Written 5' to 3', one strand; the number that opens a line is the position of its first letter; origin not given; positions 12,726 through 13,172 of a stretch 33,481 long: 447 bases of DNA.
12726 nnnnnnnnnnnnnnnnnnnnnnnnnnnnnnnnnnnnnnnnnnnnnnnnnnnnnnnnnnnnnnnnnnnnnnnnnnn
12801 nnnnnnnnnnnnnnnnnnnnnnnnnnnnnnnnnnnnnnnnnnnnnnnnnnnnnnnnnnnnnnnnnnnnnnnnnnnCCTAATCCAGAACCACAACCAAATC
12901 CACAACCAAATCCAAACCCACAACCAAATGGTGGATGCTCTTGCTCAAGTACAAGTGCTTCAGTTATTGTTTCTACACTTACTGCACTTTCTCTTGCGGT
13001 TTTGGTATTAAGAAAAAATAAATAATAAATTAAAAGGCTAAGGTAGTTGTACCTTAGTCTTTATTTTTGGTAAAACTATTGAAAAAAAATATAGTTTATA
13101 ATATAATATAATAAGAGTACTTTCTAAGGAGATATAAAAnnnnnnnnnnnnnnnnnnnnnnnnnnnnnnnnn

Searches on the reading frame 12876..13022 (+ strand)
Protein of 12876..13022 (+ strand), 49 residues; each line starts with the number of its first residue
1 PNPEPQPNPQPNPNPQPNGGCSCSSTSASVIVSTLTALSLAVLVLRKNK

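Call 69: search_protein_families(library=ncbifam, proteins=[window:12876-13022:+], max_evalue=1)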
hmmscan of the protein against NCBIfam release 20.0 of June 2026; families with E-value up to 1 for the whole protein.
seq(49 aa): 7 families
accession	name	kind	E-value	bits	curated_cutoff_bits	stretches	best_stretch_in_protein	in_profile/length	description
NF045638.1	Mrt_dep_phytase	exception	0.00069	18.4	440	1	5-43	386-424/430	myxosortase-dependent phytase-like phosphatase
NF045523.1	MXAN_5453_fam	exception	0.009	14.6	500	1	8-46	500-538/544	MXAN_5453 family MXYO-CTERM-anchored protein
NF033845.1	MSCRAMM_ClfB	exception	0.0097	13.9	999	1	1-27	560-588/871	MSCRAMM family adhesin clumping factor ClfB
TIGR03901.2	MYXO-CTERM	domain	0.035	14.5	20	1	19-46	2-30/34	MYXO-CTERM sorting domain-containing protein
NF008084.0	PRK10819.1-5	equivalog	0.13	12.1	315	1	1-17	94-110/249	TonB system transport protein TonB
NF037973.1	metallo_SslE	exception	0.21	8.8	3000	1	1-19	54-72/1519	lipoprotein metalloprotease SslE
NF033186.1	internalin_K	exception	0.31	9.4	1100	1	1-34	512-545/604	class 1 internalin InlK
